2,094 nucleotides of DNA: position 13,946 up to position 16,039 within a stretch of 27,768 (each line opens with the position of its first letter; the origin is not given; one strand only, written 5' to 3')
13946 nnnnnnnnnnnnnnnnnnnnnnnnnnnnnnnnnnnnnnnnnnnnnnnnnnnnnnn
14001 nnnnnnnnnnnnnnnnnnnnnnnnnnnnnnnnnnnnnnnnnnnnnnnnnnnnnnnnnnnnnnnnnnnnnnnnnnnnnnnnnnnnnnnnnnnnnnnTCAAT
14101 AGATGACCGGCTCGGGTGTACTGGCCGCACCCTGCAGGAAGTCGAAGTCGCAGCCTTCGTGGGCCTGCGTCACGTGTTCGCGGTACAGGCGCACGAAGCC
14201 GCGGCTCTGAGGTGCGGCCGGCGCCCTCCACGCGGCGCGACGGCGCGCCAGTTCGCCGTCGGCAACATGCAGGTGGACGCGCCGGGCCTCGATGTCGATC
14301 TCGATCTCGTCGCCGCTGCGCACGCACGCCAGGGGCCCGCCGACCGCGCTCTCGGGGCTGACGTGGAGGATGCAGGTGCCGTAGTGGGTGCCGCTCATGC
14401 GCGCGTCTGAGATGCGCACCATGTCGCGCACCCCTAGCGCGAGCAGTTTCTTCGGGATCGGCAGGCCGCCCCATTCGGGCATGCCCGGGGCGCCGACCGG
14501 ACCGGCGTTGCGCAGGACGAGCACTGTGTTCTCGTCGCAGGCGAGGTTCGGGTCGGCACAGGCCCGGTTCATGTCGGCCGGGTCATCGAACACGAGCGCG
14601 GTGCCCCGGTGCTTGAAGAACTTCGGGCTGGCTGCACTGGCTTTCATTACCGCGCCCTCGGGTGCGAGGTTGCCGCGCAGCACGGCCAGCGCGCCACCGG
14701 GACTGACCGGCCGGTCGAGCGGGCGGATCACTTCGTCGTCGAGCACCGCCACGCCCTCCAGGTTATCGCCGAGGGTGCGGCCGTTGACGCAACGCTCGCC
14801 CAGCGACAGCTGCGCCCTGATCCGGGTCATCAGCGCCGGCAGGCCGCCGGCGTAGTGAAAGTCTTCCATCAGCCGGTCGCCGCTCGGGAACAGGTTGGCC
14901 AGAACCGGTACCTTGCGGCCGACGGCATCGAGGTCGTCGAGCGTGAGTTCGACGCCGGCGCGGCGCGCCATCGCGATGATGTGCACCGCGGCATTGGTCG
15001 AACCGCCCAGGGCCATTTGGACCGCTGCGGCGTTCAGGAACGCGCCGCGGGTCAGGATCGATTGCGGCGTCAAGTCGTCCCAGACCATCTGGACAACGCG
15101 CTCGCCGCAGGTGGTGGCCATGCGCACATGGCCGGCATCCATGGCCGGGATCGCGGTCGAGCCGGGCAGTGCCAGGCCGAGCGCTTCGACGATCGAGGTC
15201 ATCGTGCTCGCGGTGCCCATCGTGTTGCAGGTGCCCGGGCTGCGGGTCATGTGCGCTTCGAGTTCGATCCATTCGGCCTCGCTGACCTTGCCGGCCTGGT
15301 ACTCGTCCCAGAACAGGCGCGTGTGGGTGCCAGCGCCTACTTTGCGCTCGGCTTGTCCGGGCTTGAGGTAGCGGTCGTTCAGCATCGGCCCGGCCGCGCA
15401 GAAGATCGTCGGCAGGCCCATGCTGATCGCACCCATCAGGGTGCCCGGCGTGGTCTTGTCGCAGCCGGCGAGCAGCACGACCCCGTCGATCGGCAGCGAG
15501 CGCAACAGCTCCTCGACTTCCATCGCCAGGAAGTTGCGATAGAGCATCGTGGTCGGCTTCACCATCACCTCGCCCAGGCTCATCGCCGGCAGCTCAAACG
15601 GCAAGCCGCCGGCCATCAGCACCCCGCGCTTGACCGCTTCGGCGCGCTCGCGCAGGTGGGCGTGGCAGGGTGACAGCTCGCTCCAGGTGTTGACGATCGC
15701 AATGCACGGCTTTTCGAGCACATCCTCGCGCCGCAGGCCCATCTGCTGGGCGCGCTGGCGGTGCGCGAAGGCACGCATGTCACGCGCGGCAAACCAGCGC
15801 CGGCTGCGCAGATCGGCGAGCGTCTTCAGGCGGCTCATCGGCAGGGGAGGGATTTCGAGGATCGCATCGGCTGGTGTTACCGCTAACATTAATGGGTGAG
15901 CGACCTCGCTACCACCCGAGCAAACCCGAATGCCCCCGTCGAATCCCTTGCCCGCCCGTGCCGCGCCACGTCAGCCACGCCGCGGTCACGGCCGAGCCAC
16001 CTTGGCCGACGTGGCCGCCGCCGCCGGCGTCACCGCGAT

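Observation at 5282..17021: Sulfoquinovose-degrading sulfo-Entner-Doudoroff operon that looks like a generic pentose cluster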

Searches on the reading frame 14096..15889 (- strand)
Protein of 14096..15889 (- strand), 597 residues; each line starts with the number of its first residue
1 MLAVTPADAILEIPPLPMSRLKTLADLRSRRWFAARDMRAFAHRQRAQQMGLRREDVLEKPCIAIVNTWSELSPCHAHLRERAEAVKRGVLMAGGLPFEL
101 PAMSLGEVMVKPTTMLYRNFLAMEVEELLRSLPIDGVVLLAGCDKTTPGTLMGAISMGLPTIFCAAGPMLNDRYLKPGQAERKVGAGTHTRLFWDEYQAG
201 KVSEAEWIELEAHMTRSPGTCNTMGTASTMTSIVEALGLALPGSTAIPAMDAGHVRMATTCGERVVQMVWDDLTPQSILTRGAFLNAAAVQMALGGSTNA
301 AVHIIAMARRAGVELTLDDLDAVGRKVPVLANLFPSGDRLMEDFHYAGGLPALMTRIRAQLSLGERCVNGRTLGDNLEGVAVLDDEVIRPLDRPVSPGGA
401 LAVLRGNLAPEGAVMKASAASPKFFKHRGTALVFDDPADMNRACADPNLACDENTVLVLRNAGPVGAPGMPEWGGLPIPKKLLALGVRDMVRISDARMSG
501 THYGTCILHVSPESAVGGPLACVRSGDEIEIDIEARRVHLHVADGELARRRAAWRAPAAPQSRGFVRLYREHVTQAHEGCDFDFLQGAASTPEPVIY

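Call 4: search_protein_families(library=pfam, proteins=[window:14096-15889:-])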
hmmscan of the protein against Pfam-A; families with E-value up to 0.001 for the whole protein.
window:14096-15889:- (597 aa): 2 families
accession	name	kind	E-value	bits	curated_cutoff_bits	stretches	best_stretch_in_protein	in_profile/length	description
PF00920.27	ILVD_EDD_N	-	1.8e-103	346.5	27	1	60-376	1-316/316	Dihydroxy-acid/6-phosphogluconate dehydratase N-terminal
PF24877.1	ILV_EDD_C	-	1.3e-64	217.6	27.7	1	386-580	1-191/191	Dihydroxy-acid/6-phosphogluconate dehydratase C-terminal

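Call 5: search_protein_families(library=ncbifam, proteins=[window:14096-15889:-])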
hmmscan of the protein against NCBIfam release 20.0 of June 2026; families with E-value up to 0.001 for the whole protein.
window:14096-15889:- (597 aa): 8 families
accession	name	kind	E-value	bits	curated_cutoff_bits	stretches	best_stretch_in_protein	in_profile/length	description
NF009559.0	PRK13016.1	equivalog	2.6e-269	894.3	882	1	20-594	3-575/578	L-arabinonate dehydratase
NF004784.0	PRK06131.1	subfamily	1.3e-253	842.7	539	1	23-590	6-568/576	dihydroxy-acid dehydratase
NF009560.0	PRK13017.1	subfamily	9.5e-213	707.7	684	1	23-587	6-580/595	dihydroxy-acid dehydratase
NF002068.0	PRK00911.1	subfamily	2e-142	475.5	644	1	37-580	13-553/559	dihydroxy-acid dehydratase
TIGR00110.1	ilvD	equivalog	3.9e-133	444.9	618.15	1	45-580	4-539/543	dihydroxy-acid dehydratase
NF009103.0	PRK12448.1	equivalog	2.6e-86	290.1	710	2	26-380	3-364/616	dihydroxy-acid dehydratase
TIGR01196.1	edd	equivalog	1.2e-61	208.8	708.25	1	64-579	68-596/601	phosphogluconate dehydratase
TIGR03432.1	yjhG_yagF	hypoth_equivalog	2.4e-54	184.5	808.15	1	115-540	127-572/640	YjhG/YagF family D-xylonate dehydratase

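Call 9: search_solved_structures(query=window:14096-15889:-, max_evalue=1e-20)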
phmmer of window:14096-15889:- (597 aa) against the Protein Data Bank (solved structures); distinct sequences matched with E-value up to 1e-20: 18.
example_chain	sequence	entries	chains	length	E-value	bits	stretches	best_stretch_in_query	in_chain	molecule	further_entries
8ej0_A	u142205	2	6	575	9e-187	625.6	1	28-590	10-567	Dihydroxyacid dehydratase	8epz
9evv_A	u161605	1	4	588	4.7e-176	590.2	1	26-589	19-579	L-arabinonate dehydratase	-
5j83_A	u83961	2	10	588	4.7e-176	590.2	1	26-589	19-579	Dihydroxyacid dehydratase/phosphogluconate dehydratase | Dihydroxy-acid dehydratase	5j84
5j85_A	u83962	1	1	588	1.4e-175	588.7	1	26-589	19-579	Dihydroxyacid dehydratase/phosphogluconate dehydratase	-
7m3k_A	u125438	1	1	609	2.4e-118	399.7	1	26-557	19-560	Galactonate dehydratase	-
5oyn_A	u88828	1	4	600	3.3e-108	366.2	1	23-584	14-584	Dehydratase, IlvD/Edd family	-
9jsq_A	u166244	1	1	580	2.5e-94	320.4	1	50-583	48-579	Dihydroxy-acid dehydratase, chloroplastic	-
9jpi_A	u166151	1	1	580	3.7e-94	319.8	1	50-583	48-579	Dihydroxy-acid dehydratase, chloroplastic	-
5ze4_A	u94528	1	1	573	5.2e-94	319.4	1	50-583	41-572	Dihydroxy-acid dehydratase, chloroplastic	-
9l8r_A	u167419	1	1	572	5.3e-94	319.3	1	50-583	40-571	Dihydroxy-acid dehydratase, chloroplastic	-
8hs0_A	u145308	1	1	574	6.7e-94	319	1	50-583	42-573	Dihydroxy-acid dehydratase, chloroplastic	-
5ym0_A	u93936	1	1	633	7.6e-94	318.8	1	50-583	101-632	Dihydroxy-acid dehydratase, chloroplastic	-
8ikz_A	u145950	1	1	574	8.1e-94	318.7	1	50-583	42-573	Dihydroxy-acid dehydratase, chloroplastic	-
8imu_A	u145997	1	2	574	9.6e-94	318.5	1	50-583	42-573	Dihydroxy-acid dehydratase, chloroplastic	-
6ovt_A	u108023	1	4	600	1.2e-89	305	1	20-578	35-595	Dihydroxy-acid dehydratase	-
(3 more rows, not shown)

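Call 33: find_related_loci(query=window:14096-15889:-, collection=genome_contigs, flank=10000)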
Query window:14096-15889:- (597 aa) in genome_contigs; peptide patterns used: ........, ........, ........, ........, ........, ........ (x = any residue, [..] = any of these).
600 stretches matched a pattern (row limit reached: there are more); 590 encode a relative of the query (tblastn E <= 1e-3); the best 80 are kept; 80 distinct loci.
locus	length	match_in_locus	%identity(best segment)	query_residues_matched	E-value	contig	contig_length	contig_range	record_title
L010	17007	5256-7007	89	14-597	0e+0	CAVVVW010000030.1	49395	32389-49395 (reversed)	MAG: uncultured beta proteobacterium isolate MFD04651.bin.1.139 genome assembly, contig: contig_8494, whole genome shotg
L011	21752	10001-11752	89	14-597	0e+0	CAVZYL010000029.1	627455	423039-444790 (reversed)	MAG: uncultured beta proteobacterium isolate MFD02134.bin.2.177 genome assembly, contig: contig_7545, whole genome shotg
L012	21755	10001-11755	89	14-597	0e+0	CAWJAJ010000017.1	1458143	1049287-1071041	MAG: uncultured beta proteobacterium isolate MFD04651.bin.2.75 genome assembly, contig: contig_9978, whole genome shotgu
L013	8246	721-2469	89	15-597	0e+0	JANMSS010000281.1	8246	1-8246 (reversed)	MAG: Burkholderiales bacterium isolate SOY_29_metabat_367 SOY_29_k141_1646270, whole genome shotgun sequence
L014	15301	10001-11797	87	1-597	0e+0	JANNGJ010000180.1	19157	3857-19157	MAG: Burkholderiales bacterium isolate SOY_6_C_metabat_497 SOY_6_C_k141_2049719, whole genome shotgun sequence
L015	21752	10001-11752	89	14-597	0e+0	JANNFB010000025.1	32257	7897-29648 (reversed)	MAG: Burkholderiales bacterium isolate OTE_75_metabat_343 OTE_75_k141_2815362, whole genome shotgun sequence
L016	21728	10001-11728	88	22-597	0e+0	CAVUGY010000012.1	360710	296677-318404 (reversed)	MAG: uncultured beta proteobacterium isolate MFD02134.bin.2.15 genome assembly, contig: contig_27643, whole genome shotg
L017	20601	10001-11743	85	17-597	0e+0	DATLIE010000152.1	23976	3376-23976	MAG TPA_asm: Burkholderiaceae bacterium isolate SMAG_U13659 k141_2723316, whole genome shotgun sequence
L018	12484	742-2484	85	13-597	0e+0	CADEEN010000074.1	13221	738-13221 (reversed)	MAG: uncultured Burkholderiales bacterium isolate Burkholderiales sp. RBC006 genome assembly, contig: MAG006_74, whole g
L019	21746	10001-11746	85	14-597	0e+0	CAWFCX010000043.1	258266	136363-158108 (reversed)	MAG: uncultured beta proteobacterium isolate MFD04651.bin.3.44 genome assembly, contig: contig_5587, whole genome shotgu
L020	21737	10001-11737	83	17-597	0e+0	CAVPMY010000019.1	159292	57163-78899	MAG: uncultured beta proteobacterium isolate MFD09964.bin.1.338 genome assembly, contig: contig_8316, whole genome shotg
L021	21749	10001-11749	83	15-597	0e+0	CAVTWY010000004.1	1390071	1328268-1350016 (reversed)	MAG: uncultured beta proteobacterium isolate MFD04651.bin.1.55 genome assembly, contig: contig_4177, whole genome shotgu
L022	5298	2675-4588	77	1-597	0e+0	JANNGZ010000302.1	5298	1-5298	MAG: Burkholderiales bacterium isolate SOY_6_C_metabat_341_sub SOY_6_C_k141_1274515, whole genome shotgun sequence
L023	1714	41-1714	87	10-540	0e+0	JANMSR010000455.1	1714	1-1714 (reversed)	MAG: Burkholderiales bacterium isolate SOY_29_metabat_373 SOY_29_k141_806184, whole genome shotgun sequence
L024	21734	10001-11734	82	17-597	0e+0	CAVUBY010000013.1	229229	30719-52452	MAG: uncultured beta proteobacterium isolate MFD02979.bin.2.143 genome assembly, contig: contig_61551, whole genome shot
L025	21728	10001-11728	81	22-597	0e+0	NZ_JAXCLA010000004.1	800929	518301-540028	Roseateles agri strain R3-3 contig4, whole genome shotgun sequence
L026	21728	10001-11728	80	22-597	0e+0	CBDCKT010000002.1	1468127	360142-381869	MAG: Variovorax sp. isolate 9be9893a-dee0-4be0-b2cb-b4da653d38cf genome assembly, contig: contig_2, whole genome shotgun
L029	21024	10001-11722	80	22-597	0e+0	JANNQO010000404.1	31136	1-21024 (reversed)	MAG: Rubrivivax sp. isolate SOY_31_metabat_440 SOY_31_k141_1616124, whole genome shotgun sequence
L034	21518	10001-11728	78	22-597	0e+0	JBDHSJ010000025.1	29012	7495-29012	MAG: Burkholderiaceae bacterium isolate AS-MICRO-OLR.24 NODE_5057_length_29012_cov_10.544668, whole genome shotgun seque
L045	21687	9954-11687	77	14-597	0e+0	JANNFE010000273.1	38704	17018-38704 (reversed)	MAG: Betaproteobacteria bacterium isolate OTE_75_metabat_331 OTE_75_k141_1234464, whole genome shotgun sequence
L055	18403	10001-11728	74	21-597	0e+0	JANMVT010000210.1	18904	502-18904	MAG: Rhodoferax sp. isolate OTE_88_metabat_47 OTE_88_k141_4189867, whole genome shotgun sequence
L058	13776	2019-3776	74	3-597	0e+0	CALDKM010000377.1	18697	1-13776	MAG TPA_asm: uncultured proteobacterium isolate SRR5576005_bin.170_CONCOCT_v1.1_MAG genome assembly, contig: ERZ795034.2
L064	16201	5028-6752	74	22-597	0e+0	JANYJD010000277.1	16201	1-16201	MAG: Rhodoferax sp. isolate GL140_3_metabinner_52 GL140_3_k141_1313080, whole genome shotgun sequence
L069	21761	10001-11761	74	1-597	0e+0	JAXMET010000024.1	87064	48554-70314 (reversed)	MAG: Rubrivivax sp. isolate STL-PRO69 C1.206.fa-24, whole genome shotgun sequence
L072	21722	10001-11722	76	27-597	0e+0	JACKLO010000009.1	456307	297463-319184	MAG: Burkholderiaceae bacterium isolate HK-STAS-PROT-94 HK-STAS-PROT-94_9, whole genome shotgun sequence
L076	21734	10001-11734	66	18-597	0e+0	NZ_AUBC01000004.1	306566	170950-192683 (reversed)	Salinarimonas rosea DSM 21201 G407DRAFT_scaffold00003.3_C, whole genome shotgun sequence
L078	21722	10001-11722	67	19-597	0e+0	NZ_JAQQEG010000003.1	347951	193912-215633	Paraburkholderia dipogonis strain RL18-106-BIC-C 3, whole genome shotgun sequence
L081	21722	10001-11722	65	22-597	0e+0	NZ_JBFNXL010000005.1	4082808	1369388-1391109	Shinella sp. S4-D37 000000F, whole genome shotgun sequence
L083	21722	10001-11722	64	22-597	0e+0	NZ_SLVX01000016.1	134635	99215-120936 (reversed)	Shinella granuli strain DSM 18401 Ga0310514_116, whole genome shotgun sequence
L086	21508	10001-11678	72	17-584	0e+0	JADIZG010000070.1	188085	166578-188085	MAG: Betaproteobacteria bacterium isolate AalE_18-Q3-R2-46_MAXAC.086 tig01009235-10-1877910, whole genome shotgun sequen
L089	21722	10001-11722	63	22-597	0e+0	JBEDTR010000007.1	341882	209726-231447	MAG: Marinobacter sp. isolate SIP2_5_Bin10 5mSIPHEX2_10-scaffold_15_c1, whole genome shotgun sequence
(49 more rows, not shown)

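Call 37: search_protein_families(library=pfam, proteins=[L045:2611-3663:+, L055:7951-8991:+, L064:2801-3895:+, L058:1193-2011:+, L069:3689-4756:+, L086:5909-6817:+, L072:5228-6145:-, L029:3-884:-, L083:14087-16201:+, L034:11686-14070:+], max_evalue=0.00001)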
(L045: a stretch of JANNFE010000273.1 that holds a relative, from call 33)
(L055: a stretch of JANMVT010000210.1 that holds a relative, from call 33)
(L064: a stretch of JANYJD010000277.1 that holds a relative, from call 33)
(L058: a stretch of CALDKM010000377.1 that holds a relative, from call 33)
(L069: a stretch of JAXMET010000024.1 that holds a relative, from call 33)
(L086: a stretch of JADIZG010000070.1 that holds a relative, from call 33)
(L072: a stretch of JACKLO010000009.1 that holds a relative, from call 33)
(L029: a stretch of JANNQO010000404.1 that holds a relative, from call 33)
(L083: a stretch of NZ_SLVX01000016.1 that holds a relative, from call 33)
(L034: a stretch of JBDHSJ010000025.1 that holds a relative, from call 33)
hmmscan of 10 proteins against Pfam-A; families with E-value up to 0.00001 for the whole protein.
L045:2611-3663:+ (351 aa): 1 family
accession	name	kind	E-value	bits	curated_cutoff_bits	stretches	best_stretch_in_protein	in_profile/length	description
PF03401.19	TctC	-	2.5e-58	198.2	27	1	73-347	3-273/274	Tripartite tricarboxylate transporter family receptor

L055:7951-8991:+ (347 aa): 2 families
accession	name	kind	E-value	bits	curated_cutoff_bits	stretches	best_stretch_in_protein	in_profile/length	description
PF02826.25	2-Hacid_dh_C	-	2.3e-55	187.2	25.1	1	148-324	3-178/178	D-isomer specific 2-hydroxyacid dehydrogenase, NAD binding domain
PF00389.36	2-Hacid_dh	-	8.7e-24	84.2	24.6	1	43-346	1-124/134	D-isomer specific 2-hydroxyacid dehydrogenase, catalytic domain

L064:2801-3895:+ (365 aa): 1 family
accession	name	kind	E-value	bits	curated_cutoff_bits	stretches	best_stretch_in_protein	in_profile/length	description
PF02615.19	Ldh_2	-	5e-89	299.1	38.8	1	24-358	1-329/333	Malate/L-lactate dehydrogenase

L058:1193-2011:+ (273 aa): 2 families
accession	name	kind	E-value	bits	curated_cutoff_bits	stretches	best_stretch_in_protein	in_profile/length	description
PF07702.18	UTRA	-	4.5e-28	98.3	23.8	1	126-261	5-138/141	UTRA domain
PF00392.27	GntR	-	9.8e-18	64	27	1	39-102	1-64/64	Bacterial regulatory proteins, gntR family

L069:3689-4756:+ (356 aa): 0 families

L086:5909-6817:+ (303 aa): 0 families

L072:5228-6145:- (306 aa): 0 families

L029:3-884:- (294 aa): 0 families

L083:14087-16201:+ (705 aa): 2 families
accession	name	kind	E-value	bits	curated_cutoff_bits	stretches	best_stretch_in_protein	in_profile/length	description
PF01055.32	Glyco_hydro_31_2nd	-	4.8e-41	141.6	23.5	1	273-597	3-325/328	Glycosyl hydrolases family 31 TIM-barrel domain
PF21365.3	Glyco_hydro_31_3rd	-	3e-23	82.5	24.4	1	608-693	1-85/87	Glycosyl hydrolase family 31 C-terminal domain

L034:11686-14070:+ (795 aa): 3 families
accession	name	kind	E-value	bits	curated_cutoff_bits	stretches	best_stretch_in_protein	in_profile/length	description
PF00593.30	TonB_dep_Rec_b-barrel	-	3.6e-46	159.4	27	1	290-759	26-436/436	TonB dependent receptor-like, beta-barrel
PF07715.20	Plug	-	4.1e-16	59.9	23.9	1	86-194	2-107/107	TonB-dependent Receptor Plug Domain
PF14905.12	OMP_b-brl_3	-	1.1e-06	28.5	27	1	577-793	213-408/408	Outer membrane protein beta-barrel family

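Call 46: find_homologous_proteins(query=window:14096-15889:-, max_evalue=1e-100)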
Query window:14096-15889:- (597 aa): 7999 proteins with E <= 1e-100 among 8000 candidates; the best 120 are listed.
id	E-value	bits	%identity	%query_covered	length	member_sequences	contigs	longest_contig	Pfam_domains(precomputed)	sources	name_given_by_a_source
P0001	0.0e+0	1337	99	100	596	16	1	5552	PF24877.2,PF00920.28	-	-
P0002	0.0e+0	1214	91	97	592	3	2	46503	PF24877.2,PF00920.28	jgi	jgi:dihydroxy-acid dehydratase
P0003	0.0e+0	1205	91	97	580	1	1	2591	PF24877.2,PF00920.28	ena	-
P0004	0.0e+0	1204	91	97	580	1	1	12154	PF24877.2,PF00920.28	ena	-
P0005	0.0e+0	1202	91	96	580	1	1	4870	PF24877.2,PF00920.28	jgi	jgi:dihydroxy-acid dehydratase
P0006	0.0e+0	1202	91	97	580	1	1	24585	PF24877.2,PF00920.28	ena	-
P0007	0.0e+0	1201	91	97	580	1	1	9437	PF24877.2,PF00920.28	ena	-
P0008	0.0e+0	1200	91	97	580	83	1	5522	PF24877.2,PF00920.28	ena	-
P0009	0.0e+0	1199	91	97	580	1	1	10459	PF24877.2,PF00920.28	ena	-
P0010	0.0e+0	1197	91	97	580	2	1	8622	PF24877.2,PF00920.28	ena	-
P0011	0.0e+0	1193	90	97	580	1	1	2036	PF24877.2,PF00920.28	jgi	-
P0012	0.0e+0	1191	90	97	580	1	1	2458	PF24877.2,PF00920.28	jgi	jgi:dihydroxy-acid dehydratase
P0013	0.0e+0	1190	88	100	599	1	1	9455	PF24877.2,PF00920.28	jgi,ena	-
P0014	0.0e+0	1188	90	97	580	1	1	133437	PF24877.2,PF00920.28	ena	-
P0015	0.0e+0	1186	89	97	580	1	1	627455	PF24877.2,PF00920.28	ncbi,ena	-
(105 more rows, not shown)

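Call 48: search_protein_families(library=pfam, proteins=[L026:4375-5943:+, L026:5932-8115:-, L026:8178-9026:+, L026:9108-9923:+, L026:11834-12625:+, L026:13669-14481:+, L026:13717-14547:-, L026:14564-15457:+, L026:16747-18003:-, L026:4283-5722:-], max_evalue=0.00001)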
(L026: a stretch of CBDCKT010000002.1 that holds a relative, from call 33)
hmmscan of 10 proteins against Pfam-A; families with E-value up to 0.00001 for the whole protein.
L026:4375-5943:+ (522 aa): 0 families

L026:5932-8115:- (727 aa): 2 families
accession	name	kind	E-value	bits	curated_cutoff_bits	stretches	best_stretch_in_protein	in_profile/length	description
PF02922.24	CBM_48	-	2.9e-18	66.4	22.4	1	16-102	3-83/83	Carbohydrate-binding module 48 (Isoamylase N-terminal domain)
PF00128.31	Alpha-amylase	-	3.9e-16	59.8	22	1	198-362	26-196/446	Alpha amylase, catalytic domain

L026:8178-9026:+ (282 aa): 0 families

L026:9108-9923:+ (271 aa): 0 families

L026:11834-12625:+ (263 aa): 2 families
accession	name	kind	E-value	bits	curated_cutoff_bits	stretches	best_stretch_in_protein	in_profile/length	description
PF00849.27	PseudoU_synth_2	-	3.4e-16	60.3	26.8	1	71-228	2-152/152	RNA pseudouridylate synthase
PF01479.30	S4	-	1.7e-08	34.5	22.8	1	11-56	1-48/48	S4 domain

L026:13669-14481:+ (270 aa): 0 families

L026:13717-14547:- (276 aa): 1 family
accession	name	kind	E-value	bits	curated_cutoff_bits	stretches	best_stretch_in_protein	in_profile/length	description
PF12587.13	DUF3761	-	9.7e-07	29.6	29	1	54-97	39-82/82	Protein of unknown function (DUF3761)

L026:14564-15457:+ (297 aa): 0 families

L026:16747-18003:- (418 aa): 0 families

L026:4283-5722:- (479 aa): 0 families

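Call 55: predict_structure(alignment_id=A1)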
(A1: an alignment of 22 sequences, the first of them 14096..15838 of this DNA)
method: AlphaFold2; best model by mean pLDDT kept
length: 580 residues; sequences in the alignment: 22
mean_pLDDT: 80.8   pTM: 0.86
mean pLDDT of the five models: 80.8, 79.9, 79.2, 76.2, 73.1
residues with pLDDT >= 90: 227; 70-90: 229; 50-70: 83; < 50: 41
segments of 3 or more residues with pLDDT < 50: 88-95, 447-457, 557-566, 568-570, 576-580
pLDDT, mean of each block of 10 residues (from residue 1): 76 75 72 75 90 66 88 96 66 54 80 86 83 88 90 71 71 72 85 69 59 90 91 82 97 94 97 90 82 88 92 87 87 96 97 97 96 93 86 86 91 91 89 95 62 50 92 83 69 62 90 95 94 85 63 51 42 45
secondary structure, 60 per line:
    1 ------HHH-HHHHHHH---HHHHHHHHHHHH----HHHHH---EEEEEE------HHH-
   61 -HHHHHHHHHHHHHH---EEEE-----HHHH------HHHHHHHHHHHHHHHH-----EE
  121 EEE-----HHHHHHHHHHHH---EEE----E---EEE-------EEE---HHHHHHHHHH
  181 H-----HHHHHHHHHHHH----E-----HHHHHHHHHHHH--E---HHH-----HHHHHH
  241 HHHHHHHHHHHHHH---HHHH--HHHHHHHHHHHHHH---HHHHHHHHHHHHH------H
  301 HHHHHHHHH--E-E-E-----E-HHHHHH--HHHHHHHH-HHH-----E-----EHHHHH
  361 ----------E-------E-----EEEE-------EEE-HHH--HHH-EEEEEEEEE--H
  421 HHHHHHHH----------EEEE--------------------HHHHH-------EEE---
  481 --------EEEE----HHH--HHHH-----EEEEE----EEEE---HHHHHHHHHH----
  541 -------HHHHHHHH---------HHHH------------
elements in order: H11-17 H21-32 H37-41 E45-50 H62-75 E79-82 H88-91 H98-113 E119-123 H129-140 E144-146 E155-157 E165-167 H171-181 H187-198 H209-220 H235-254 H258-261 H264-277 H281-293 H300-309 H324-329 H332-339 H356-360 E385-388 E396-398 E409-417 H420-428 E439-442 H463-467 E475-477 E489-492 H502-505 E511-515 E520-523 H527-536 H548-555 H565-568

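Call 73: search_protein_families(library=pfam, proteins=[L069:1-1509:-, L069:4-1563:+, L069:3548-4771:-, L069:5919-7970:-, L069:6053-8158:+, L069:8107-8994:+, L069:8877-9962:-, L069:8835-10007:+, L069:5954-8734:-], max_evalue=0.00001)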
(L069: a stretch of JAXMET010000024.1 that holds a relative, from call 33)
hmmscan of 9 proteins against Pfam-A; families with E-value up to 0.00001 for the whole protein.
L069:1-1509:- (503 aa): 0 families

L069:4-1563:+ (519 aa): 1 family
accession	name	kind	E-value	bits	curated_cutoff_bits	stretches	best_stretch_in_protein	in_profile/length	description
PF13795.12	HupE_UreJ_2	-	1.5e-37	129.1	24.5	1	333-481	2-154/156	HupE / UreJ protein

L069:3548-4771:- (407 aa): 2 families
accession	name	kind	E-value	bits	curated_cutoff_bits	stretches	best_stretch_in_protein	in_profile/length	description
PF20629.2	GD_AH_C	-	3.8e-86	288.8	26.8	1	163-404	2-240/242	D-galactarate/Altronate dehydratase, C-terminal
PF04295.18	GD_AH_second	-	1.3e-34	119.6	27.3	1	28-152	1-135/136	D-galactarate dehydratase/Altronate hydrolase, second domain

L069:5919-7970:- (683 aa): 0 families

L069:6053-8158:+ (701 aa): 0 families

L069:8107-8994:+ (295 aa): 0 families

L069:8877-9962:- (361 aa): 4 families
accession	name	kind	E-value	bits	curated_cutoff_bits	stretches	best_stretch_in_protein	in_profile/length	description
PF13377.12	Peripla_BP_3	-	7.6e-26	91.6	26.5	1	198-359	1-167/167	Periplasmic binding protein-like domain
PF00356.27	LacI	-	2.7e-12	46.7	27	1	24-69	1-46/46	Bacterial regulatory proteins, lacI family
PF00532.27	Peripla_BP_1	-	3.4e-11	43.6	22.2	1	83-338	4-261/281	Periplasmic binding proteins and sugar binding domain of LacI family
PF13407.12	Peripla_BP_4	-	4.2e-09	36.8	35.1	1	84-290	2-204/258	Periplasmic binding protein domain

L069:8835-10007:+ (390 aa): 0 families

L069:5954-8734:- (926 aa): 3 families
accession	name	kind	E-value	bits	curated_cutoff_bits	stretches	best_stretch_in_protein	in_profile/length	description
PF02518.31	HATPase_c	-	1.3e-29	103.3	26.4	1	671-782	1-110/111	Histidine kinase-, DNA gyrase B-, and HSP90-like ATPase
PF00072.30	Response_reg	-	2.4e-23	82.8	30.2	1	806-918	1-110/111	Response regulator receiver domain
PF00512.31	HisKA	-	4.5e-17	62.3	26.9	1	558-624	1-66/66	His Kinase A (phospho-acceptor) domain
